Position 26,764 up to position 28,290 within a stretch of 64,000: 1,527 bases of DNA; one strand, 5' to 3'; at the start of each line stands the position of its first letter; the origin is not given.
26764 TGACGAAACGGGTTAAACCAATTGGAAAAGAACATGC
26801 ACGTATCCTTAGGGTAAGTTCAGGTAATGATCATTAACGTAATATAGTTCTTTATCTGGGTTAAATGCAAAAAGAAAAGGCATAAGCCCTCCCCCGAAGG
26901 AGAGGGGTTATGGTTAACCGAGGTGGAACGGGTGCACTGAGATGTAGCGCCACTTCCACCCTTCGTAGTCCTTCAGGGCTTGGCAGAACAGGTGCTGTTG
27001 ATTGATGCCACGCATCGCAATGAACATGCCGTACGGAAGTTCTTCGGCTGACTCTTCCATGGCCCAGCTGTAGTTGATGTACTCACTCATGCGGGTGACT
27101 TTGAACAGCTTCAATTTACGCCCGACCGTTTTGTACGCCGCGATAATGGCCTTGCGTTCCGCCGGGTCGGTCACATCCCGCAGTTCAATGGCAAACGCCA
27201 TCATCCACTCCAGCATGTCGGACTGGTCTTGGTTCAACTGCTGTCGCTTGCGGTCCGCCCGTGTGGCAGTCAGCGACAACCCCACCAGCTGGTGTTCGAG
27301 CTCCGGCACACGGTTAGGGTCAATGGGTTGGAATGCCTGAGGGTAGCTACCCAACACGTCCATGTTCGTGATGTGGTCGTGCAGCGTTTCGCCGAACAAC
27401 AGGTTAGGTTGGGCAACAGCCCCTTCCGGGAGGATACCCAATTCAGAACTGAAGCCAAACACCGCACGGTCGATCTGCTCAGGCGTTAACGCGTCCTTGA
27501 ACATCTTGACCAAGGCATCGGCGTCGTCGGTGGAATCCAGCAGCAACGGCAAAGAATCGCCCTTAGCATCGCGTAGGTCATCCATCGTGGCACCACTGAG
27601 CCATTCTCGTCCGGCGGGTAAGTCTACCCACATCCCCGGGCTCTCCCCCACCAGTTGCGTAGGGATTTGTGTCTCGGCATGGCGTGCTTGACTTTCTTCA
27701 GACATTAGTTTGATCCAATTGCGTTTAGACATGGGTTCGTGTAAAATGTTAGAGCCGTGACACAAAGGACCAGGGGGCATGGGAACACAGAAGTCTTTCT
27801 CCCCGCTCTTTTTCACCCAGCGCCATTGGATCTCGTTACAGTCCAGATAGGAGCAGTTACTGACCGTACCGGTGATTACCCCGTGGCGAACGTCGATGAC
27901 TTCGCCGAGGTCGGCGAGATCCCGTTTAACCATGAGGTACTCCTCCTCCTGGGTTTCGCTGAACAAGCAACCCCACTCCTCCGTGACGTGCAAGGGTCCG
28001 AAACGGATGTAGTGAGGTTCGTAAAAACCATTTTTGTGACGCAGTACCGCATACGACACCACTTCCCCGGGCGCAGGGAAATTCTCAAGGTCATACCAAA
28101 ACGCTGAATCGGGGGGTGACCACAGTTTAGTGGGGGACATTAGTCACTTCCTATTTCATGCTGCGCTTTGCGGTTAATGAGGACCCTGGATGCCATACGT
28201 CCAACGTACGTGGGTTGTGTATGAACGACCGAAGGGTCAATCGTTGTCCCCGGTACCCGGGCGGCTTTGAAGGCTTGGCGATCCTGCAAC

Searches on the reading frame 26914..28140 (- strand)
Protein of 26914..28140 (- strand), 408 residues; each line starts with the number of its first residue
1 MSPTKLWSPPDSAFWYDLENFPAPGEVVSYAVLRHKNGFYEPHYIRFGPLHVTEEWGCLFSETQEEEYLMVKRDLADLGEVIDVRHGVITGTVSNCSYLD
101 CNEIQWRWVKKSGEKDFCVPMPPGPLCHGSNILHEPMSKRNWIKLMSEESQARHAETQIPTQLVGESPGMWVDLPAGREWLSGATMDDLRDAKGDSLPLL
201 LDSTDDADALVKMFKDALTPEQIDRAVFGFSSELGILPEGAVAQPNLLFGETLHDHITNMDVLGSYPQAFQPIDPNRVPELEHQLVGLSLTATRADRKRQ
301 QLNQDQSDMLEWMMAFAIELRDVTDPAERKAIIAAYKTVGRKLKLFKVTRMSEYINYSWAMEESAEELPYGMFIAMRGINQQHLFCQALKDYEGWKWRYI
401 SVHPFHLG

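Call 10: search_protein_families(library=phrogs, proteins=[window:26914-28140:-], max_evalue=0.001)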
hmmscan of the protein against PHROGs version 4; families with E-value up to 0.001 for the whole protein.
window:26914-28140:- (408 aa): 1 family
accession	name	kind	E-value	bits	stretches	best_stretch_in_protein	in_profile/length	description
phrog_23604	-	unknown function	0.00066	20.6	0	291-356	2-72/79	-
